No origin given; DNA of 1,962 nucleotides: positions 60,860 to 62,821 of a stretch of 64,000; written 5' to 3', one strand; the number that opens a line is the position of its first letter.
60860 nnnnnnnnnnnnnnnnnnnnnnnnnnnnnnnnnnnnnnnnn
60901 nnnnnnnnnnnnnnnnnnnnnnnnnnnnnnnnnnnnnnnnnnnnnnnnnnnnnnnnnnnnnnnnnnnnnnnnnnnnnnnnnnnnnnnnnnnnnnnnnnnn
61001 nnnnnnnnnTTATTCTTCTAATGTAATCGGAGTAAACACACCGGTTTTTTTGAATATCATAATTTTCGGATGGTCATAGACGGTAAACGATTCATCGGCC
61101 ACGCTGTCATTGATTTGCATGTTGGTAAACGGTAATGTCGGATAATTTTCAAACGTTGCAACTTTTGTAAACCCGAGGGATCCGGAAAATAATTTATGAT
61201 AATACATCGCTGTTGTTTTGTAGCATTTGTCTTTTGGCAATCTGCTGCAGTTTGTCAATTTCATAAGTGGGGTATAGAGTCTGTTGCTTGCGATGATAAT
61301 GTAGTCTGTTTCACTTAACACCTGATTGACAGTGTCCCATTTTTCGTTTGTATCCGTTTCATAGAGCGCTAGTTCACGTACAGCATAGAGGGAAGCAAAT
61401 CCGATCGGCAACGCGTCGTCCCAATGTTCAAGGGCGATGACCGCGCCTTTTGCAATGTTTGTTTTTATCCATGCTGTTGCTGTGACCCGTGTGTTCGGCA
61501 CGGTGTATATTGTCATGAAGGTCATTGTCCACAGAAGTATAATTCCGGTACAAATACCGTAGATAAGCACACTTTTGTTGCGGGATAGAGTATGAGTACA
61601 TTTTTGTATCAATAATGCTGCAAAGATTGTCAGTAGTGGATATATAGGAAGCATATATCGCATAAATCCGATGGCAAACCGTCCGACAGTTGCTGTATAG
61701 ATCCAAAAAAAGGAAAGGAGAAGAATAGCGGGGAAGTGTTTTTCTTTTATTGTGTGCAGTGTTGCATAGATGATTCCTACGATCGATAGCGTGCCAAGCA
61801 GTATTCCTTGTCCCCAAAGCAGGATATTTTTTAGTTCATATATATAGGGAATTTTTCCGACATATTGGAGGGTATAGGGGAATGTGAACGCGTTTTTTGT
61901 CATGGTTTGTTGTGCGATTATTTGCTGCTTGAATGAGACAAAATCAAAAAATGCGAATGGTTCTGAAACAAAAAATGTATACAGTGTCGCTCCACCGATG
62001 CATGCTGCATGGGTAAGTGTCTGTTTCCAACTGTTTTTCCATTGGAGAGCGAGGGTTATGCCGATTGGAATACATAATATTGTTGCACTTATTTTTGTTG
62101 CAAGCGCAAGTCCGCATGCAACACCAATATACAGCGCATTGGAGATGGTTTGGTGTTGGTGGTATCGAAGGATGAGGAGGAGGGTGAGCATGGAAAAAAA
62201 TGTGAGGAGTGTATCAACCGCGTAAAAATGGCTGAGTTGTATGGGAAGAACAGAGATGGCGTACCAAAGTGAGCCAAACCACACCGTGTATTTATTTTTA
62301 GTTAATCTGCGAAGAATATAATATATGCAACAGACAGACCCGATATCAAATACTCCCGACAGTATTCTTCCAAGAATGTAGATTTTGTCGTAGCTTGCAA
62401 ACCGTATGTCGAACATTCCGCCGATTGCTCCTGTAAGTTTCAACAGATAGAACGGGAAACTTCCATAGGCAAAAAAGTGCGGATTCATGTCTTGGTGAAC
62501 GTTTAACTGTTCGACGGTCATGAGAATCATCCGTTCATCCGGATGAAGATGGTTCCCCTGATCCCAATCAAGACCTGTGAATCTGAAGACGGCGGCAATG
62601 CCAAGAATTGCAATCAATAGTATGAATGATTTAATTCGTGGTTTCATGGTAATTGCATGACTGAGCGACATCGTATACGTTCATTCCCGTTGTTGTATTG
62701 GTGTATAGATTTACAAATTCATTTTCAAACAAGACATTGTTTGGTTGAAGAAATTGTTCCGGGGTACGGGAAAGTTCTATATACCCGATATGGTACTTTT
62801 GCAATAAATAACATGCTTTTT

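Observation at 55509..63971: Arabinogalactan-precursor-like gene cluster (Glf-like + DPPR-synthase-like UbiA + phosphatase + epimerase + three GT-C transferases)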

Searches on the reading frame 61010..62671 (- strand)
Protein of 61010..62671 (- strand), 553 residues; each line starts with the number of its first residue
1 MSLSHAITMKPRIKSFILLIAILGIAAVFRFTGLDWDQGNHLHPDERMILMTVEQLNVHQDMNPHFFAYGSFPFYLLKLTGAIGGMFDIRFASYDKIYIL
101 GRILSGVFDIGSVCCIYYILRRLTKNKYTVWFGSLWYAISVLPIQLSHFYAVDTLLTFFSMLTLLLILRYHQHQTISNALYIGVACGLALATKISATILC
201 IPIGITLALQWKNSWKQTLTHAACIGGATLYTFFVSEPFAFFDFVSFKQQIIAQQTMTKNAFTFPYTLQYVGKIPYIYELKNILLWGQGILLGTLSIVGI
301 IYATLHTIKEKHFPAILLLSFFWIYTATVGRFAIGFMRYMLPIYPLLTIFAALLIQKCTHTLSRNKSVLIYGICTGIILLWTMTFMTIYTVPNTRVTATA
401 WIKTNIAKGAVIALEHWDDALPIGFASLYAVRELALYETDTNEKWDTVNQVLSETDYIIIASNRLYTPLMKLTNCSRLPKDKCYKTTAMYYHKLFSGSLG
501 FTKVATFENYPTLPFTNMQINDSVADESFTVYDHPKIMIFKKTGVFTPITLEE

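Call 3: search_protein_families(library=pfam, proteins=[window:61010-62671:-], max_evalue=0.01)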
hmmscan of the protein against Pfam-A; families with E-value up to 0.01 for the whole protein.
window:61010-62671:- (553 aa): 2 families
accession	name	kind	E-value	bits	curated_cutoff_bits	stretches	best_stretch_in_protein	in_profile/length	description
PF13231.12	PMT_2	-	6.2e-12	46.4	26.1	1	102-225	25-148/160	Dolichyl-phosphate-mannose-protein mannosyltransferase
PF02366.24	PMT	-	4.3e-11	43.3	22.7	1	98-222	82-212/245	Dolichyl-phosphate-mannose-protein mannosyltransferase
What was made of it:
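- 61010..62671 (-): GT-C-type membrane glycosyltransferase #2 (PMT/PMT_2), 553 aa, with the HLHPDER first-loop motif. Family: Pfam PMT_2 6e-12 and PMT 4e-11 (call 3).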

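Call 4: search_protein_families(library=ncbifam, proteins=[window:61010-62671:-], max_evalue=0.01)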
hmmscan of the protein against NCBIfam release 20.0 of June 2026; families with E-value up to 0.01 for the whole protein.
window:61010-62671:- (553 aa): 1 family
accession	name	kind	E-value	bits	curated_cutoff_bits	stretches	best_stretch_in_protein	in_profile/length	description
TIGR03663.1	TIGR03663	subfamily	0.00028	20.1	126.25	1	99-330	71-309/435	flippase activity-associated protein Agl23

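Call 11: find_encoding_contigs(protein=window:61010-62671:-, flank=10000, max_places=6)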
Protein window:61010-62671:- (553 aa): 1 contig read that carries it; 1 place shown.
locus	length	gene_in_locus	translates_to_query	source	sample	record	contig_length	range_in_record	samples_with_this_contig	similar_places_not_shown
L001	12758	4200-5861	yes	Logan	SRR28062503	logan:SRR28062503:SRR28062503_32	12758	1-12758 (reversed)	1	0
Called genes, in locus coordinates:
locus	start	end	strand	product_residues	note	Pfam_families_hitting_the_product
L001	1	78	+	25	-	?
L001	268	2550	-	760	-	PF10060:DUF2298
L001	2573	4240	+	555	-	-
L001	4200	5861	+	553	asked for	PF02366:PMT, PF13231:PMT_2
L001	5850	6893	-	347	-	PF01073:3Beta_HSD, PF01370:Epimerase, PF02719:Polysacc_synt_2, PF04321:RmlD_sub_bind, PF13460:NAD_binding_10, PF16363:GDP_Man_Dehyd, PF07993:NAD_binding_4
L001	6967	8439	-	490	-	PF13231:PMT_2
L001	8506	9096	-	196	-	-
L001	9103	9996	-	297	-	PF01040:UbiA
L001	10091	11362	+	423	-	PF00070:Pyr_redox (faint), PF00890:FAD_binding_2 (weak), PF01266:DAO, PF01593:Amino_oxidase, PF03486:HI0933_like (faint), PF12831:FAD_oxidored (weak), PF13450:NAD_binding_8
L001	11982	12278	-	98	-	-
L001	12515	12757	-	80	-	?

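Call 12: search_protein_families(library=pfam, proteins=[L001:2573-4240:+, L001:268-2550:-, L001:8506-9096:-], max_evalue=1)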
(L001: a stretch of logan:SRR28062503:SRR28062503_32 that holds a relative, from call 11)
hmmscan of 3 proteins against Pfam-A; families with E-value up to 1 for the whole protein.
L001:2573-4240:+ (555 aa): 1 family
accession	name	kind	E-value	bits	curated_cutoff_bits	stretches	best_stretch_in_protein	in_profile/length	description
PF02694.21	UPF0060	-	0.33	11.6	24.9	1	230-268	5-43/107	Uncharacterised BCR, YnfA/UPF0060 family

L001:268-2550:- (760 aa): 2 families
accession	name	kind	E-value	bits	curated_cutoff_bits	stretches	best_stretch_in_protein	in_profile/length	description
PF10060.15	DUF2298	-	5.2e-94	316.3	27.8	2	49-506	1-393/488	Uncharacterized membrane protein (DUF2298)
PF12273.13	RCR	-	0.16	13.2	27.8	1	599-656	18-75/117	Chitin synthesis regulation, resistance to Congo red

L001:8506-9096:- (196 aa): 0 families
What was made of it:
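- On Three-component extracytoplasmic pentofuranose glycosylation system: None of the cluster's proteins matches GtrA, MatE or SMR (calls 3, 12).
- Wrong neighbours: the neighbours are GT-C proteins, not terpene synthases or cyclases (calls 3, 12).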

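Call 13: search_protein_families(library=ncbifam, proteins=[L001:2573-4240:+, L001:268-2550:-, L001:8506-9096:-], max_evalue=1)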
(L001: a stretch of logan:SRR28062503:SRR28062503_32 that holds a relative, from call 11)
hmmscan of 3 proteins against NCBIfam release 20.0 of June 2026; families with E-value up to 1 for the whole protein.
L001:2573-4240:+ (555 aa): 1 family
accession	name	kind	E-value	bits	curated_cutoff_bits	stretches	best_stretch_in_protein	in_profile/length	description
NF002586.0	PRK02237.1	equivalog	0.014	15.5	114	1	228-266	5-43/109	YnfA family protein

L001:268-2550:- (760 aa): 1 family
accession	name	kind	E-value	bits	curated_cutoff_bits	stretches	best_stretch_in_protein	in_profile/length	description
TIGR03662.1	Chlor_Arch_YYY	subfamily_domain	4e-140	468.7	300.25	2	8-516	5-445/727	chlor_Arch_YYY domain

L001:8506-9096:- (196 aa): 1 family
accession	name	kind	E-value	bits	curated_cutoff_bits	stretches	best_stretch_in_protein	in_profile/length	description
NF046079.1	HAD_phos_BT0820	equivalog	0.14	12.5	165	1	79-150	29-95/137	BT0820 family HAD-type phosphatase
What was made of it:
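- Closest known: Haloarchaeal Agl23 / TIGR03663 with TIGR03662. Same: The DUF2298 protein just beyond the window matches TIGR03662 strongly (469 bits; call 13). The two PMT_2 proteins give faint TIGR03663 hits (calls 4, 13).
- Checked: No family HMM hits it (calls 3, 4, 12, 13).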

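Call 70: search_solved_structures(query=A5, max_evalue=10)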
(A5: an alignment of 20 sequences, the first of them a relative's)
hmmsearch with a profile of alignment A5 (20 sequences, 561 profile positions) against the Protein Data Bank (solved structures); distinct sequences matched with E-value up to 10: 0.
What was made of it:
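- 62631..64000 (-): Polytopic membrane protein, a distant paralogue of DUF2298/Chlor_Arch_YYY. Its N-terminus lies beyond the window end. The full gene is 555 aa at L001:2573-4240, and a 760-aa DUF2298 gene follows at L001:268-2550. There are no PDB hits (call 70).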

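Call 71: search_solved_structures(query=A6, max_evalue=10)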
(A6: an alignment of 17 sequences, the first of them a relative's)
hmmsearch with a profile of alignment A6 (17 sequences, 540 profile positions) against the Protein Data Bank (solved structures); distinct sequences matched with E-value up to 10: 8.
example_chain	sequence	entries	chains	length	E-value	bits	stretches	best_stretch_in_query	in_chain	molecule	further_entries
6p25_A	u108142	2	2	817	1.4e-05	27.6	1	87-229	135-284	Dolichyl-phosphate-mannose--protein mannosyltransferase 1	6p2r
5ezm_A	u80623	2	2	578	0.00022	23.7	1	90-365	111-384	4-amino-4-deoxy-L-arabinose transferase or related glycosyltransferases of PMT family | 4-amino-4-deoxy-L-arabinose (L-Ara4N) transferase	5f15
6p25_B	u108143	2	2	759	0.0024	20.2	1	90-225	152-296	Dolichyl-phosphate-mannose--protein mannosyltransferase 2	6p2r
9i5k_A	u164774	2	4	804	0.17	14.1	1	89-229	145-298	Dolichyl-phosphate-mannose--protein mannosyltransferase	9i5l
6qv0_A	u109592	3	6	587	0.25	13.6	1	66-203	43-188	ABC transporter, ATP-binding protein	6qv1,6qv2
7xk3_D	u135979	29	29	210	1.8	10.8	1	164-229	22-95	Na(+)-translocating NADH-quinone reductase subunit D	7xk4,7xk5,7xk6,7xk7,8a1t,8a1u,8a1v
9e61_A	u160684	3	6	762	2.8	10.1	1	88-204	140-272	Dolichyl-phosphate-mannose--protein mannosyltransferase 4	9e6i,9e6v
8i9p_Lh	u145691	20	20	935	8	8.6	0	96-218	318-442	dolichyl-diphosphooligosaccharide--protein glycotransferase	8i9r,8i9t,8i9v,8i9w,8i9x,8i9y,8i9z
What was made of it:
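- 61010..62671 (-): Solved relatives: the profile hits PMT1 6p25 at 1.4e-5 and ArnT 5ezm at 2e-4 (call 71).
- Checked: The profile hits yeast PMT1 and ArnT (call 71).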

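Call 72: search_protein_families(library=pfam, alignment_id=A5, max_evalue=0.1)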
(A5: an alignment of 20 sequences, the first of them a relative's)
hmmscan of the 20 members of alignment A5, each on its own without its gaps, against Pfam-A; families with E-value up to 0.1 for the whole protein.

A. member 1, L001:2573-4237:+ (555 aa): 0 families

B. families by the number of members that match (of 20 scanned): 4 families
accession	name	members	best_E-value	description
PF20604.3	DUF6798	5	0.004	Domain of unknown function (DUF6798)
PF02694.21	UPF0060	1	0.02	Uncharacterised BCR, YnfA/UPF0060 family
PF15706.10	TMEM132_C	1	0.046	TMEM132 C-terminal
PF11947.13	DUF3464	1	0.057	Photosynthesis affected mutant 68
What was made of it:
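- Tried and rejected: The only Pfam hints were weak DUF6798 matches (call 72).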

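Call 91: search_solved_structures(query=A7, max_evalue=10)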
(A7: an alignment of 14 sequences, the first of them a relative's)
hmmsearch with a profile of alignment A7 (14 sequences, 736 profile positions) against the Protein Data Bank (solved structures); distinct sequences matched with E-value up to 10: 4.
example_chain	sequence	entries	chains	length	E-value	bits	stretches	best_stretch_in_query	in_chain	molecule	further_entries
4y8f_A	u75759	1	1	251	1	11.1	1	686-729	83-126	Triosephosphate Isomerase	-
3m9y_A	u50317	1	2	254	1.6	10.5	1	688-732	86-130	Triosephosphate isomerase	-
3uwu_A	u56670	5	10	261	1.6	10.5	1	688-732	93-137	Triosephosphate isomerase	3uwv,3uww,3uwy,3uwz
5brb_A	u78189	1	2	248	1.9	10.3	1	684-712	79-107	Triosephosphate isomerase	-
